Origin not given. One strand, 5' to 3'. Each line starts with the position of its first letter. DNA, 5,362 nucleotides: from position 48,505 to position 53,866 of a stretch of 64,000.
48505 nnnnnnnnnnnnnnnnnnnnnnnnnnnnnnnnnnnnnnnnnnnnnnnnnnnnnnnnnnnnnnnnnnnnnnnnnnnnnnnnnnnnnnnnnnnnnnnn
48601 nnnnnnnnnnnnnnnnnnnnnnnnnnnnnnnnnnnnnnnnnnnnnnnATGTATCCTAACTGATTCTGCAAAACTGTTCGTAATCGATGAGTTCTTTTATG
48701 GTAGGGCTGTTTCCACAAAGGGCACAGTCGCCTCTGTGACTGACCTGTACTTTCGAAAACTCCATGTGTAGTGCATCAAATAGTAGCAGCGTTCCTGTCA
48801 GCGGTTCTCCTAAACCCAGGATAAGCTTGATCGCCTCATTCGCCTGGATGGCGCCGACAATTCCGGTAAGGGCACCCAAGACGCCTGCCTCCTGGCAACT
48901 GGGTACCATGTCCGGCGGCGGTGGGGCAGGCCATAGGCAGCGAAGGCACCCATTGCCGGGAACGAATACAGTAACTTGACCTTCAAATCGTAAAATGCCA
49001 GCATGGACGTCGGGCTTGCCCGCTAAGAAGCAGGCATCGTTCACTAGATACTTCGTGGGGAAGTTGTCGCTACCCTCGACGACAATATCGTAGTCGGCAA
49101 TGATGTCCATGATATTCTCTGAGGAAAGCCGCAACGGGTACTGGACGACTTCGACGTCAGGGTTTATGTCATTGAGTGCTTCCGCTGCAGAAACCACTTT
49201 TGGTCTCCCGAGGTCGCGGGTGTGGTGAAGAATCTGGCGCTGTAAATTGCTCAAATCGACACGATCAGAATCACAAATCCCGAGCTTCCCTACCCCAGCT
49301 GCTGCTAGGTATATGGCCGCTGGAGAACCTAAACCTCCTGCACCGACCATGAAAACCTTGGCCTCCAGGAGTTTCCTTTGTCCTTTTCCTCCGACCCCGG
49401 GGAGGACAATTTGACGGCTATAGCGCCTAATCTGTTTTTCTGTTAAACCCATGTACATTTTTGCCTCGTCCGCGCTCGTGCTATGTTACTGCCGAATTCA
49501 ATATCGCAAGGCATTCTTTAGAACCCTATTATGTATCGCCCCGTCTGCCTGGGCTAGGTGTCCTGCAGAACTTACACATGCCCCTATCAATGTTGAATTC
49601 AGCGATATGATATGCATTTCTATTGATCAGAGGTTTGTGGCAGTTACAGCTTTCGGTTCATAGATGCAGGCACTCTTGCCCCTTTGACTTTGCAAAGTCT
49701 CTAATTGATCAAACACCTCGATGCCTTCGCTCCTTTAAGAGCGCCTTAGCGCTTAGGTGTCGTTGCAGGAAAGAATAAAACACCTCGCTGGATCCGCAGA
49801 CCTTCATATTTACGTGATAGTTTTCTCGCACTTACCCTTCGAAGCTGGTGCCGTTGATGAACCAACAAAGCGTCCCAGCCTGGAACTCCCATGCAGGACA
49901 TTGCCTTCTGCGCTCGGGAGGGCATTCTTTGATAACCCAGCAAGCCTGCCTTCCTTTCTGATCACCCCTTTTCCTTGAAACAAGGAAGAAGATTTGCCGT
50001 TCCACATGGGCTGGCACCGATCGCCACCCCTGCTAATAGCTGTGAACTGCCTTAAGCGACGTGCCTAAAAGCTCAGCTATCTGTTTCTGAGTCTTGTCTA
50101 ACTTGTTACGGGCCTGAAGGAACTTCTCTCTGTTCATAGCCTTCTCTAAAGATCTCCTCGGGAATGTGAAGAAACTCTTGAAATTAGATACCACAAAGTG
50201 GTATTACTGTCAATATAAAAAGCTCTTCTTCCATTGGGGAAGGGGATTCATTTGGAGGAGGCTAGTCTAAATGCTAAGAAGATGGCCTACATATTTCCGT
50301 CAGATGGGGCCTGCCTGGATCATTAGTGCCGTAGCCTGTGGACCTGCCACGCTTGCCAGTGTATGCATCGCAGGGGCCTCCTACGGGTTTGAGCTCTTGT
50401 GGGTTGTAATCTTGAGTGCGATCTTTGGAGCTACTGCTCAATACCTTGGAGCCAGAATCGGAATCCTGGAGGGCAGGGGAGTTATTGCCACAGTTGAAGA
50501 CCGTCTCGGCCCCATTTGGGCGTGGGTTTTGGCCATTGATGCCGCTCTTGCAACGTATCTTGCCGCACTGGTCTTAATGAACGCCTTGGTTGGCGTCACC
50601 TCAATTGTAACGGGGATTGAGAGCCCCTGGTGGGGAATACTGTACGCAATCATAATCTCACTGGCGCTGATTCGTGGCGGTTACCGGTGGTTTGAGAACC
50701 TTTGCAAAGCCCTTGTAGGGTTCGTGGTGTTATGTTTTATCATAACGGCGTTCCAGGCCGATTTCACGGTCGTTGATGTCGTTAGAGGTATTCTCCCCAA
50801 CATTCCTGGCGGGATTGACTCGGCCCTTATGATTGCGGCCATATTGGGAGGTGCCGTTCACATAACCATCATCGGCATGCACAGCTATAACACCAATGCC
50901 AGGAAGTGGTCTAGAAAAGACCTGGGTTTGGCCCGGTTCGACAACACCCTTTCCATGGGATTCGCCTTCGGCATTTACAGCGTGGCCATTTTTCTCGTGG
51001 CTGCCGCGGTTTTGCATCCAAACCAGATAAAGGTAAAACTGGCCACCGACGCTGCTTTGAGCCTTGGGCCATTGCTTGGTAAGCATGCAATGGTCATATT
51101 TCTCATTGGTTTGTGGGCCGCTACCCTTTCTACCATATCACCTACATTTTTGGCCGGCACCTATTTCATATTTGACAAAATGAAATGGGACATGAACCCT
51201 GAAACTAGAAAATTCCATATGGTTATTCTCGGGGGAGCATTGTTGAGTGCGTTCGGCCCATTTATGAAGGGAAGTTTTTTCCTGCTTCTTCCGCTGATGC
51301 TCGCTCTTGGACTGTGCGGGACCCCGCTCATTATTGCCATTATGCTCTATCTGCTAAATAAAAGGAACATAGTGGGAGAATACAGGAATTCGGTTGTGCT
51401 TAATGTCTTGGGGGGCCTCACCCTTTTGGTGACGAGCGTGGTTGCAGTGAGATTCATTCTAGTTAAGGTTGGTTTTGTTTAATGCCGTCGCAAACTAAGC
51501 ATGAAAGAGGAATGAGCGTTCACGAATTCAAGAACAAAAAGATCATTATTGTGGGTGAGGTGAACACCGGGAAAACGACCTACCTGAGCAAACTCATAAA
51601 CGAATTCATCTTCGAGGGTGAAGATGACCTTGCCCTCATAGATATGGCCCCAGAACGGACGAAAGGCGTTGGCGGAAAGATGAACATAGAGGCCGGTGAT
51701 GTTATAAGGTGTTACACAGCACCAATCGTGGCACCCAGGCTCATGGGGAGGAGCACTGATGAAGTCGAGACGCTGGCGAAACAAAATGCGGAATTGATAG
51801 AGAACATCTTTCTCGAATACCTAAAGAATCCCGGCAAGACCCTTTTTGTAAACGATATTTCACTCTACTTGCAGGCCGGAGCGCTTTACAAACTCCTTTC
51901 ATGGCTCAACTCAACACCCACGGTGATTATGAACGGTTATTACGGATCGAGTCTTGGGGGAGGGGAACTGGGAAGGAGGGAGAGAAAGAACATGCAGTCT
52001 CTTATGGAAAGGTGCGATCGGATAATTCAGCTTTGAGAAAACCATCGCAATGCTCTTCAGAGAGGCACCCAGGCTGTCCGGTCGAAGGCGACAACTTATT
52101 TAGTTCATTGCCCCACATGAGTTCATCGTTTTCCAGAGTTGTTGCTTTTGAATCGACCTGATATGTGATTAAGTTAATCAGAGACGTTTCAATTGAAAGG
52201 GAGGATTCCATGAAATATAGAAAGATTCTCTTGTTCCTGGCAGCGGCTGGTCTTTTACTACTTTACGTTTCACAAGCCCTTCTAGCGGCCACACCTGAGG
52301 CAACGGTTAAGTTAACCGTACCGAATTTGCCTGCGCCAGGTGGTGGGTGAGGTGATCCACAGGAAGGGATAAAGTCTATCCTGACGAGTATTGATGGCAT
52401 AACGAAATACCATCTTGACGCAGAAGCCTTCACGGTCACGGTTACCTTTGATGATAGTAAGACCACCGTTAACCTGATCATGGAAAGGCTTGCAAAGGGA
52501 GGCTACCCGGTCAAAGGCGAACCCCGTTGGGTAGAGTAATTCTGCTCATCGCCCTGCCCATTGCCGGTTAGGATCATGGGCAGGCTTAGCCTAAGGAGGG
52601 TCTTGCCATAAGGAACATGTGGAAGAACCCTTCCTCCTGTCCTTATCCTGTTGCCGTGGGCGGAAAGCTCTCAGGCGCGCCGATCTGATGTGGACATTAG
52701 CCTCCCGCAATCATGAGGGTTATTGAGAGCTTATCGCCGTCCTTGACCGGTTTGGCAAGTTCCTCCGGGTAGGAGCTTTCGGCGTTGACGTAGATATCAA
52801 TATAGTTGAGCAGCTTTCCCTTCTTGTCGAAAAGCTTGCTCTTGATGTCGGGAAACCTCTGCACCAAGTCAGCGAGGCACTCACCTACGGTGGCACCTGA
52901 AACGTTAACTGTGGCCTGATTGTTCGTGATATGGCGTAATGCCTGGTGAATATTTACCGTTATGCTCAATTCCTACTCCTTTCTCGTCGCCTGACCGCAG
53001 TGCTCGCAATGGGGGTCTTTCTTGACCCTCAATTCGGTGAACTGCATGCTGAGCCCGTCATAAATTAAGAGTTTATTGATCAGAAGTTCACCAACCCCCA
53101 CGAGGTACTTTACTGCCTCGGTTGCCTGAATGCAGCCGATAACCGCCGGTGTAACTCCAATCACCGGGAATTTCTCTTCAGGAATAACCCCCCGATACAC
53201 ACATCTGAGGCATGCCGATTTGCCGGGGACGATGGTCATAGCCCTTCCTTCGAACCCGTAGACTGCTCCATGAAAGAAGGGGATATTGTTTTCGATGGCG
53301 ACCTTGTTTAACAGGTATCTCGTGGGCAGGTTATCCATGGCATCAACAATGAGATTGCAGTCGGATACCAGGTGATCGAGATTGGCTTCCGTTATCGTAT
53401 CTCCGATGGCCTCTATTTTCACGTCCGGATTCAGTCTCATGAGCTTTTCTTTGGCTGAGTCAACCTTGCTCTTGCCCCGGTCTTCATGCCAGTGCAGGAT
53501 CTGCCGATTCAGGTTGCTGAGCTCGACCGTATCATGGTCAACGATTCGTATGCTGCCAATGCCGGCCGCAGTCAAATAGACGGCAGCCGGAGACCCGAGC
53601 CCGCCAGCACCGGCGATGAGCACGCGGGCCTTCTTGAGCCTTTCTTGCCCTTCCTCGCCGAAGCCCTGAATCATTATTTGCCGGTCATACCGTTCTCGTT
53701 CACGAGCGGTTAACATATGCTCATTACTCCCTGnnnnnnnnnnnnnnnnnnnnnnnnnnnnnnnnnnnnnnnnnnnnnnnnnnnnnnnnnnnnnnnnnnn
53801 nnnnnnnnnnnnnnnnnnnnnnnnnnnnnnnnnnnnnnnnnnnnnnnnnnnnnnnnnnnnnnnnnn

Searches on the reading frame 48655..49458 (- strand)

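Call 13: search_protein_families(library=pfam, proteins=[window:48655-49458:-], max_evalue=0.001)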
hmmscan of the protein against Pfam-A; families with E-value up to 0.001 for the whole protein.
window:48655-49458:- (267 aa): 1 family
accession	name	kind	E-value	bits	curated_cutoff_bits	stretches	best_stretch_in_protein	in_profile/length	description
PF00899.27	ThiF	-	3.6e-83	278.8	28.1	1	13-245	1-236/238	ThiF family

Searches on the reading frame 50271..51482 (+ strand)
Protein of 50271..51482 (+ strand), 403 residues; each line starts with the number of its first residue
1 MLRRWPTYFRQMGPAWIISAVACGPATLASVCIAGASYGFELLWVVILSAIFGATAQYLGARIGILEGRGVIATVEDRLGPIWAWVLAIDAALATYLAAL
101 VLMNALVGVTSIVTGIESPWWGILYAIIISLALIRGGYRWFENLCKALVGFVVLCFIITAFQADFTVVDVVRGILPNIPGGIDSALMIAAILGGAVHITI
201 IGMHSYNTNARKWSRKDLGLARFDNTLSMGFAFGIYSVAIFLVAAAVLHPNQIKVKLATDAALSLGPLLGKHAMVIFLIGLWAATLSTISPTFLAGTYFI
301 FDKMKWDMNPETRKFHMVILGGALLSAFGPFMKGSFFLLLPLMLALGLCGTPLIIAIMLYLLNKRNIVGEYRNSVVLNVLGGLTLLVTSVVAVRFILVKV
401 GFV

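Call 13: search_protein_families(library=pfam, proteins=[window:50271-51482:+], max_evalue=0.001)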
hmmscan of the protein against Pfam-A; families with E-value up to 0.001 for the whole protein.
window:50271-51482:+ (403 aa): 1 family
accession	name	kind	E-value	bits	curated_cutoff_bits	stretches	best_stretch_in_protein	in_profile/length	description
PF01566.24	Nramp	-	3.3e-76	257.1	29.8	1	29-374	2-356/357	Natural resistance-associated macrophage protein-like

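Call 85: find_encoding_contigs(protein=window:50271-51482:+, flank=10000, max_places=3)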
Protein window:50271-51482:+ (403 aa): 8 contigs read that carry it; 3 places shown.
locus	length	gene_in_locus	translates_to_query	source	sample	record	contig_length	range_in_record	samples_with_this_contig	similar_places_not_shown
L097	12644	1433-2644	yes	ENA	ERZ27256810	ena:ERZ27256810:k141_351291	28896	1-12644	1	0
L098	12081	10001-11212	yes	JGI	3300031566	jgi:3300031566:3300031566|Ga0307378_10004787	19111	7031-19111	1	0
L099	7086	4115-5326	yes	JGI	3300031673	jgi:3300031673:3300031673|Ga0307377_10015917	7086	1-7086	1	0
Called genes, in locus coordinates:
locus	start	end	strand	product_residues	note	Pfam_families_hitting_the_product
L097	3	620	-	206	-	?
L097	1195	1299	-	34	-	-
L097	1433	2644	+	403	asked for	PF01566:Nramp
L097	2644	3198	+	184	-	-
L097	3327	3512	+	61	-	-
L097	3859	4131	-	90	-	PF02597:ThiS (weak)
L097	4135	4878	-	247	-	PF00899:ThiF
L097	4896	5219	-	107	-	PF03091:CutA1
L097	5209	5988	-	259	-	PF02634:FdhD-NarQ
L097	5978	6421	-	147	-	PF03473:MOSC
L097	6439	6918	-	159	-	PF02082:Rrf2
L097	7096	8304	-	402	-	PF00155:Aminotran_1_2, PF01212:Beta_elim_lyase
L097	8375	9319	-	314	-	PF00106:adh_short, PF01370:Epimerase (weak), PF08659:KR, PF13561:adh_short_C2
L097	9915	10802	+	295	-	PF03279:Lip_A_acyltrans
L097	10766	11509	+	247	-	PF09335:VTT_dom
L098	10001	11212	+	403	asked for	PF01566:Nramp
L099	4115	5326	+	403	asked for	PF01566:Nramp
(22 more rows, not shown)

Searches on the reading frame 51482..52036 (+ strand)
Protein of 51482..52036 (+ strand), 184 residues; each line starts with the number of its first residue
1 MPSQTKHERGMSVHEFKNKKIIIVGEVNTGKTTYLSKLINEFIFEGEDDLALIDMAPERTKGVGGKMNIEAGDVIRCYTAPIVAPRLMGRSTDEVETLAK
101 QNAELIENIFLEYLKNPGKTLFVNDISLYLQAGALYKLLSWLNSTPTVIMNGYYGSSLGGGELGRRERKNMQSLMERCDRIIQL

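Call 13: search_protein_families(library=pfam, proteins=[window:51482-52036:+], max_evalue=0.001)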
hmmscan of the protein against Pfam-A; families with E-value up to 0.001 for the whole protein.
window:51482-52036:+ (184 aa): 0 families

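Call 79: search_protein_families(library=ncbifam, proteins=[window:51482-52036:+], max_evalue=0.01)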
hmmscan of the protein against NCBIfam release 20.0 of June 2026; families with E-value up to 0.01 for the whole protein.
window:51482-52036:+ (184 aa): 1 family
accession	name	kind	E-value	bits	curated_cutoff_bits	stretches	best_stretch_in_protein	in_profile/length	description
TIGR00231.1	small_GTP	domain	0.00023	21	42.5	1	17-49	2-34/164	GTP-binding protein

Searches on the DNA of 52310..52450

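Call 25: search_rna_families(source=window, start=52310, end=52450, threshold=evalue, max_evalue=10, show_alignments=3)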
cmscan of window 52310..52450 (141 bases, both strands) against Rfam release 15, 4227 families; matches with E-value up to 10: 0.
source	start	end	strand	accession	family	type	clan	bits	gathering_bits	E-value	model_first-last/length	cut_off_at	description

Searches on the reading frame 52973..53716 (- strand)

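Call 13: search_protein_families(library=pfam, proteins=[window:52973-53716:-], max_evalue=0.001)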
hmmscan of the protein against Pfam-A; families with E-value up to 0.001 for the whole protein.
window:52973-53716:- (247 aa): 1 family
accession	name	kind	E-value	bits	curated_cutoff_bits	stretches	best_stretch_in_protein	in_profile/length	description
PF00899.27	ThiF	-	8.6e-79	264.5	28.1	1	10-238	1-237/238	ThiF family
